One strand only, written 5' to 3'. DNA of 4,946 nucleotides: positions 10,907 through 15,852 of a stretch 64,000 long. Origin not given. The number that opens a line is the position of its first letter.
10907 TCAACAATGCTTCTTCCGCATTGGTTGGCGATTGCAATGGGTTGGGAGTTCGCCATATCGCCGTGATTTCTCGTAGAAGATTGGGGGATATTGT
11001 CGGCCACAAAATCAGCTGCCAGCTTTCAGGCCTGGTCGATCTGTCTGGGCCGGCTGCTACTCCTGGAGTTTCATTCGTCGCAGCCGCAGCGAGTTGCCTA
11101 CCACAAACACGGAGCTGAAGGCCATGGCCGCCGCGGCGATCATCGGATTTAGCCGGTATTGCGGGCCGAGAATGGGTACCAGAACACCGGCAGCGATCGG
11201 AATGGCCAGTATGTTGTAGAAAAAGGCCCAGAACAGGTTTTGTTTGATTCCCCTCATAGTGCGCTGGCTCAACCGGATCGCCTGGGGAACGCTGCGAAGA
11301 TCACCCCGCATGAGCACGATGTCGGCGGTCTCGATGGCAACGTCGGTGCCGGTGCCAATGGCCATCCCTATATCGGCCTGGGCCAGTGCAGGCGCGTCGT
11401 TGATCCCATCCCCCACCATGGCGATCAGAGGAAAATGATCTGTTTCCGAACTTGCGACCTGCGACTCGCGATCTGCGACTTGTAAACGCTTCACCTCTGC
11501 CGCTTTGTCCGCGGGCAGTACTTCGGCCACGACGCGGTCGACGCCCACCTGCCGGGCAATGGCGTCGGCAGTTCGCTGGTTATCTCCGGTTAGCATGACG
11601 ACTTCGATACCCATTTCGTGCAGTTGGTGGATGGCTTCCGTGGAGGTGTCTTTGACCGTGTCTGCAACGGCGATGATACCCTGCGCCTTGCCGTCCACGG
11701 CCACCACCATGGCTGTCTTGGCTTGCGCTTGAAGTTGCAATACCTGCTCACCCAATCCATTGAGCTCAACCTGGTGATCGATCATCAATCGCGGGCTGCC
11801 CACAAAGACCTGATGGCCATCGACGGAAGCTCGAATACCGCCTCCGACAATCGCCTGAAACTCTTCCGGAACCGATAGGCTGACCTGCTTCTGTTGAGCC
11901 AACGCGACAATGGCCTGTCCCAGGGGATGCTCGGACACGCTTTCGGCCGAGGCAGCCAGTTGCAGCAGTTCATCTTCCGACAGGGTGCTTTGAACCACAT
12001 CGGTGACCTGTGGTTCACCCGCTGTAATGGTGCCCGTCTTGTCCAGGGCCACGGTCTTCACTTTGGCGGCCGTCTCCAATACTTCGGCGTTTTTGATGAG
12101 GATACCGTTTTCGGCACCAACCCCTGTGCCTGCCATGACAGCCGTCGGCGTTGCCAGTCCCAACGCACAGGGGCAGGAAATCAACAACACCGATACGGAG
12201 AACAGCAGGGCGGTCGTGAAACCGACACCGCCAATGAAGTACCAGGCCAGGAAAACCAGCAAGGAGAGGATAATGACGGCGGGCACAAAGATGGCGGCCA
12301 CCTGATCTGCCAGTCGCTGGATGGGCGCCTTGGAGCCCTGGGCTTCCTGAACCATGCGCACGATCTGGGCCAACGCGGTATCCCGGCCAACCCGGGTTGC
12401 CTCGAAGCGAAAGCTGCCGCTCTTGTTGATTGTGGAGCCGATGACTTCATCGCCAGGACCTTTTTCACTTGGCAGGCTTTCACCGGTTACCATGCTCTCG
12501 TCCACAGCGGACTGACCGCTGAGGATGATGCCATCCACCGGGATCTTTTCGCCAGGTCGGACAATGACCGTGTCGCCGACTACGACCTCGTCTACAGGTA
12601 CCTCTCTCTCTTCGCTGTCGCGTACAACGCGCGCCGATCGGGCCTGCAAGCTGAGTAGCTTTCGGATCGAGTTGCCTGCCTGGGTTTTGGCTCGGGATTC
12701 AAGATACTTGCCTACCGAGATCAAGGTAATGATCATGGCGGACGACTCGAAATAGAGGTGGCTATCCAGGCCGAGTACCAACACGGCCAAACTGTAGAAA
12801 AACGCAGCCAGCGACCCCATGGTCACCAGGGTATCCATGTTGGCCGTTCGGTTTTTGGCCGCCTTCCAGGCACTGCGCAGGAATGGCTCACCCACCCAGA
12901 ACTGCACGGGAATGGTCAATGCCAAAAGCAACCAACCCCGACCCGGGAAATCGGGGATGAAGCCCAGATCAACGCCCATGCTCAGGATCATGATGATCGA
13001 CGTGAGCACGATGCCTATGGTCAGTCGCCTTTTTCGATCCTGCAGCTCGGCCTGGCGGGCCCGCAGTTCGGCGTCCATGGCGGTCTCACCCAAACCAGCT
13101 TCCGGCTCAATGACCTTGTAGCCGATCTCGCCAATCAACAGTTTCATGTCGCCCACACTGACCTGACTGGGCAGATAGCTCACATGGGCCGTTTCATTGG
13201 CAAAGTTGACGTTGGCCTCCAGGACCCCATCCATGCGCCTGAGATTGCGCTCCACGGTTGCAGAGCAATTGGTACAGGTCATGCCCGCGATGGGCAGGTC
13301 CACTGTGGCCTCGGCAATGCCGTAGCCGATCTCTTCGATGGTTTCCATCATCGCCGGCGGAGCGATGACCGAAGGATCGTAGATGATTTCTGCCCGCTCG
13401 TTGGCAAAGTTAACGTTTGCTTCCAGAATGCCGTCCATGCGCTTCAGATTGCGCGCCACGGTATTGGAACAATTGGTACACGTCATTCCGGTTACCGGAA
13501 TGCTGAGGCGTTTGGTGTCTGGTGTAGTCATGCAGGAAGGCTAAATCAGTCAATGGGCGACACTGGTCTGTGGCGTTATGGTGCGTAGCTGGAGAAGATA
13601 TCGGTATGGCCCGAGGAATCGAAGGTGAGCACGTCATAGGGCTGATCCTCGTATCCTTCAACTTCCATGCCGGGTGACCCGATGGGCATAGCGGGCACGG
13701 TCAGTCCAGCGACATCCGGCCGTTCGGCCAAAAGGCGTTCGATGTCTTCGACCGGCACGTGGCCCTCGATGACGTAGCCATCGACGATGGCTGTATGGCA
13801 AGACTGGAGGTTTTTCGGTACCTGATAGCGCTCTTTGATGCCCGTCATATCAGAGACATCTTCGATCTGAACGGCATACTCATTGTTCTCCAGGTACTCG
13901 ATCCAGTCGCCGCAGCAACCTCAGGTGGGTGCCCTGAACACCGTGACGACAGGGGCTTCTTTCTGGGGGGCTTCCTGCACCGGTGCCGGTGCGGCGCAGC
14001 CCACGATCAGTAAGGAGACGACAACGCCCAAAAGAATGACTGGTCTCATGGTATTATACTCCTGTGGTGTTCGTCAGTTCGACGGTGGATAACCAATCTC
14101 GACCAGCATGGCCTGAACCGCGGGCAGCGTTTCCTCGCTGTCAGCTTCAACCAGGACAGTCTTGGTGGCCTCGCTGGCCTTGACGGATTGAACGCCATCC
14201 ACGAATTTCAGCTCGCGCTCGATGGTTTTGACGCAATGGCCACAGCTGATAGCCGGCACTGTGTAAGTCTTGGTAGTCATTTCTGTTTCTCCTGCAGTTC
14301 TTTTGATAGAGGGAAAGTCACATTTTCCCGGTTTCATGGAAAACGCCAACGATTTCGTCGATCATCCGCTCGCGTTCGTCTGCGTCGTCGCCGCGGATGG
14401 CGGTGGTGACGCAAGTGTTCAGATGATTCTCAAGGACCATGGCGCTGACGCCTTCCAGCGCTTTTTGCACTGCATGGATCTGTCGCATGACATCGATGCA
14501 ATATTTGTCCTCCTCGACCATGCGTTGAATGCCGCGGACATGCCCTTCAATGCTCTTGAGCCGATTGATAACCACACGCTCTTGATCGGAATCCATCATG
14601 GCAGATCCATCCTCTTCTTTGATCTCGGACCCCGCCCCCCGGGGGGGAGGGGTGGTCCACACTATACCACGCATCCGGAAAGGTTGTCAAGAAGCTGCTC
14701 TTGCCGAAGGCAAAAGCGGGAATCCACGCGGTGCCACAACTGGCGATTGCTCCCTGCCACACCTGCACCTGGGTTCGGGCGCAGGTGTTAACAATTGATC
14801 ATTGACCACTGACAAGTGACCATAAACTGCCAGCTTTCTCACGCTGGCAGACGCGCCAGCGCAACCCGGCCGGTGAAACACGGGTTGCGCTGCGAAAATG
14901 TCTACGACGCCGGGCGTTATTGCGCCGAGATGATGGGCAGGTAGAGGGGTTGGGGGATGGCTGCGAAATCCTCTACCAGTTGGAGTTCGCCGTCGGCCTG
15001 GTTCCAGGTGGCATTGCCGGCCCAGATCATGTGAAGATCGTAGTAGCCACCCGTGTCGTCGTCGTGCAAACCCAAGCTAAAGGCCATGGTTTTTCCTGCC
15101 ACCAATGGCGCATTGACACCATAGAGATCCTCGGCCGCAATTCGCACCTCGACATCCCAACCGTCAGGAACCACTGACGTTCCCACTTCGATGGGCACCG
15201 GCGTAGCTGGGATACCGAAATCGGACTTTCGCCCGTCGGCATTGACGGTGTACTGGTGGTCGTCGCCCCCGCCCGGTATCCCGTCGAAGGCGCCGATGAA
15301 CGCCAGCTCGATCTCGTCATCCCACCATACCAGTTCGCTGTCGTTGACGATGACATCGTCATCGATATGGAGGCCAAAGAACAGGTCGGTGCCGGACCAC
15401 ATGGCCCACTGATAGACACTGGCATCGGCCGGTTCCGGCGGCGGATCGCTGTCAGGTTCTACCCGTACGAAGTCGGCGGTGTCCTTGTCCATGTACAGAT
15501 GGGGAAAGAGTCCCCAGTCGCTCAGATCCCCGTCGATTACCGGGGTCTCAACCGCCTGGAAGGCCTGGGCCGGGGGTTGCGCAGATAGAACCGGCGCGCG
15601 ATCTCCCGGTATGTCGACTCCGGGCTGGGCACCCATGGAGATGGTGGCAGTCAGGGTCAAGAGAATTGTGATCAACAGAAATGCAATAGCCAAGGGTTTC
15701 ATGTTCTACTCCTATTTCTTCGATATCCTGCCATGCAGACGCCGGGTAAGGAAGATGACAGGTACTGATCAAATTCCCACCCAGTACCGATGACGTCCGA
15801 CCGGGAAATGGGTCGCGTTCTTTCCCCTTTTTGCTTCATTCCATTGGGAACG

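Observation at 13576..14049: In-frame UGA at the first Cys of the CxCC copper site of the DUF411/CopG gene: candidate selenocysteine (UGCC) or a very recent nonsense lesion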

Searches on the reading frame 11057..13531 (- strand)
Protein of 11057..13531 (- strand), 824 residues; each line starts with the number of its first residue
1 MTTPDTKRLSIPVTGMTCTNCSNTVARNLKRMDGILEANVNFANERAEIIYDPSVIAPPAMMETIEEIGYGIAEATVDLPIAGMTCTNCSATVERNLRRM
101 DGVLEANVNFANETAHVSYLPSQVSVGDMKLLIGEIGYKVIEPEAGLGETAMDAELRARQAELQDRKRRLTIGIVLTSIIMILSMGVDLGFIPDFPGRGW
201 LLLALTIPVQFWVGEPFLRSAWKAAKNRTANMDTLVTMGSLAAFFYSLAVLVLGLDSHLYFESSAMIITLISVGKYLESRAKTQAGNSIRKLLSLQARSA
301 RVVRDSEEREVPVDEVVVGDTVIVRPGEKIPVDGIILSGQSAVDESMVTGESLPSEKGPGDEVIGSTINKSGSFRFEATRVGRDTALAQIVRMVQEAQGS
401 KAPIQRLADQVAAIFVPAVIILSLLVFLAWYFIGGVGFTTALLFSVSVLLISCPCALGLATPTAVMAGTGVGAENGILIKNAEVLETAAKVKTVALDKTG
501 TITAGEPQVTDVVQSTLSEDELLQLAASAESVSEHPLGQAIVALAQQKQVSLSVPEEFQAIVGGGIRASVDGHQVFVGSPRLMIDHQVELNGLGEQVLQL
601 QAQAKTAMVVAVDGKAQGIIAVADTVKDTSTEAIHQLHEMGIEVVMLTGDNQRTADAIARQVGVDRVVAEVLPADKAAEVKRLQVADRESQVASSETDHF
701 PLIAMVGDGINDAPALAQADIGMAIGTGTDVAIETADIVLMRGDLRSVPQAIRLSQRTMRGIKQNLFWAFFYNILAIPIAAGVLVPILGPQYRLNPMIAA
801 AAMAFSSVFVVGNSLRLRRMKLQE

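Call 4: search_protein_families(library=pfam, proteins=[window:11057-13531:-], max_evalue=0.01)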
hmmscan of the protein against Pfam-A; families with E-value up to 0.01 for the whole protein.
window:11057-13531:- (824 aa): 5 families
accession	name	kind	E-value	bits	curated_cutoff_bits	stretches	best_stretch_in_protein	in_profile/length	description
PF00122.25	E1-E2_ATPase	-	2.7e-62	209.9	28.1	1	294-474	1-180/181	E1-E2 ATPase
PF00702.32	Hydrolase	-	3.6e-35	122.6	26.4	1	491-720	1-191/191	haloacid dehalogenase-like hydrolase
PF00403.32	HMA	-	1.1e-27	96.6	24.8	2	12-70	3-61/62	Heavy-metal-associated domain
PF08282.18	Hydrolase_3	-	1.6e-06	28.5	20.9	0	704-742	207-245/255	haloacid dehalogenase-like hydrolase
PF12710.13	HAD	-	8.2e-05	23.5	27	1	631-716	91-188/189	haloacid dehalogenase-like hydrolase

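Call 14: find_encoding_contigs(protein=window:11057-13531:-, flank=10000, max_places=4)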
Protein window:11057-13531:- (824 aa): no gene with exactly this product is on record in the collection.

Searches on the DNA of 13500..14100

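Call 69: search_rna_families(source=window, start=13500, end=14100, threshold=evalue, max_evalue=10)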
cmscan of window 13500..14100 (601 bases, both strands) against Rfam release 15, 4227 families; matches with E-value up to 10: 4.
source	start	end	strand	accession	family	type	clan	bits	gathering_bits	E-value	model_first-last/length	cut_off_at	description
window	13805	13892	-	RF00606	SNORD93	Gene; snRNA; snoRNA; CD-box;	-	16.9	60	3.3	1-74/74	no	Small nucleolar RNA SNORD93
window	13873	13911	-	RF01380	HIV-1_SD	Cis-reg;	-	15.6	30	3.9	1-19/19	no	Human immunodeficiency virus type 1 major splice donor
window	13591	13647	+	RF01129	sR44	Gene; snRNA; snoRNA; CD-box;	-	12.2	45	2.4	1-55/55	no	Small nucleolar RNA sR44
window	13724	13816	+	RF02423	Bp1_781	Gene; sRNA;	-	10.8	80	2.3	1-230/230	no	Burkholderia sRNA Bp1_Cand871_SIPHT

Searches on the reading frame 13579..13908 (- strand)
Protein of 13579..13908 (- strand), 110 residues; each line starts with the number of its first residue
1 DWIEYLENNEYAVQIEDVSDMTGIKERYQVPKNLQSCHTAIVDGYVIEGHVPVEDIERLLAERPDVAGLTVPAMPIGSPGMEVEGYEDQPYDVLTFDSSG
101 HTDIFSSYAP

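Call 33: find_related_loci(query=window:13579-13908:-, collection=metagenome_contigs, flank=5000)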
Query seq(110 aa) (110 aa) in metagenome_contigs; peptide patterns used: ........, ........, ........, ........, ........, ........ (x = any residue, [..] = any of these).
600 stretches matched a pattern (row limit reached: there are more); 367 encode a relative of the query (tblastn E <= 1e-3); the best 80 are kept; 80 distinct loci.
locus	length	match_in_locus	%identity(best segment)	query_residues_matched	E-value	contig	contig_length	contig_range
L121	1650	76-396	67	2-108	3e-51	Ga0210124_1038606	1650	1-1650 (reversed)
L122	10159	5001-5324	64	1-108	6e-47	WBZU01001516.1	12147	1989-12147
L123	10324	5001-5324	63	1-108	1e-46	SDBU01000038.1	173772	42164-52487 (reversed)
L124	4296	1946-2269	61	1-108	3e-46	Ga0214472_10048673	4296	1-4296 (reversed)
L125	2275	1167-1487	61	2-108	2e-43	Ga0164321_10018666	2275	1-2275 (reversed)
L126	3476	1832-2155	57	1-108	1e-42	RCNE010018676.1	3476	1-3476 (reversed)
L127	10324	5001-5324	57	1-108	2e-42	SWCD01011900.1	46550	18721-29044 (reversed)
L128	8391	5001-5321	58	1-107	2e-42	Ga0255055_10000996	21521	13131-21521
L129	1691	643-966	59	1-108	8e-42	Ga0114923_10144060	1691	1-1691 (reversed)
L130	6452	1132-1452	55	2-108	3e-41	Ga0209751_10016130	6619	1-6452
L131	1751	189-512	57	1-108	7e-41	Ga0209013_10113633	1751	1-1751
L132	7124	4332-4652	57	1-107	2e-40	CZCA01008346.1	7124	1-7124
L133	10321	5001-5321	57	2-110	8e-40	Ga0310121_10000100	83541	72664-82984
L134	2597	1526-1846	56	1-108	1e-39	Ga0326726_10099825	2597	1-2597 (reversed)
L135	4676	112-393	65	15-108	1e-39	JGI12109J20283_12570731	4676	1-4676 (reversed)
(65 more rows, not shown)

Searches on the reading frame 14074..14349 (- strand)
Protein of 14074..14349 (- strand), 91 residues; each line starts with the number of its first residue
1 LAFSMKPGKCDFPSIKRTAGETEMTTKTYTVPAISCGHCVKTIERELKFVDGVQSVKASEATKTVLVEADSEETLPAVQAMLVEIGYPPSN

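Call 4: search_protein_families(library=pfam, proteins=[window:14074-14349:-], max_evalue=0.01)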
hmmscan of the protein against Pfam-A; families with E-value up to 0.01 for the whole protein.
window:14074-14349:- (91 aa): 1 family
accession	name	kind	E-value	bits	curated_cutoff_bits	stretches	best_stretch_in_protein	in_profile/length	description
PF00403.32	HMA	-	1.1e-14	54.9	24.8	1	28-87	1-61/62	Heavy-metal-associated domain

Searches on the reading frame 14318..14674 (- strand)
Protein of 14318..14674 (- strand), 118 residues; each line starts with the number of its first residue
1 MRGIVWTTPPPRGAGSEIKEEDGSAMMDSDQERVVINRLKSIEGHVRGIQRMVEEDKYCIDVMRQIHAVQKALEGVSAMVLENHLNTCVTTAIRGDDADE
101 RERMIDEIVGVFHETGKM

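Call 4: search_protein_families(library=pfam, proteins=[window:14318-14674:-], max_evalue=0.01)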
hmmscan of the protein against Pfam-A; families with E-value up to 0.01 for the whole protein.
window:14318-14674:- (118 aa): 1 family
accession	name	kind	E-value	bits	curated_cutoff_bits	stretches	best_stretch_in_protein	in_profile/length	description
PF02583.22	Trns_repr_metal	-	1.6e-28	99.3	22.8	1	34-112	4-76/78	Metal-sensitive transcriptional repressor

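Call 15: find_encoding_contigs(protein=window:14318-14674:-, flank=10000, max_places=4)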
Protein window:14318-14674:- (118 aa): no gene with exactly this product is on record in the collection.

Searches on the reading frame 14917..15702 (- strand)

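Call 56: search_protein_families(library=pfam, proteins=[window:14917-15702:-], max_evalue=0.00001)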
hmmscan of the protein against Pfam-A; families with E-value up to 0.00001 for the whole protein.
window:14917-15702:- (261 aa): 1 family
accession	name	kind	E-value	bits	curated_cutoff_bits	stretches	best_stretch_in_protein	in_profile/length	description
PF06452.16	CBM9_1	-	4.8e-07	30.3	23.4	1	93-231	30-167/185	Carbohydrate family 9 binding domain-like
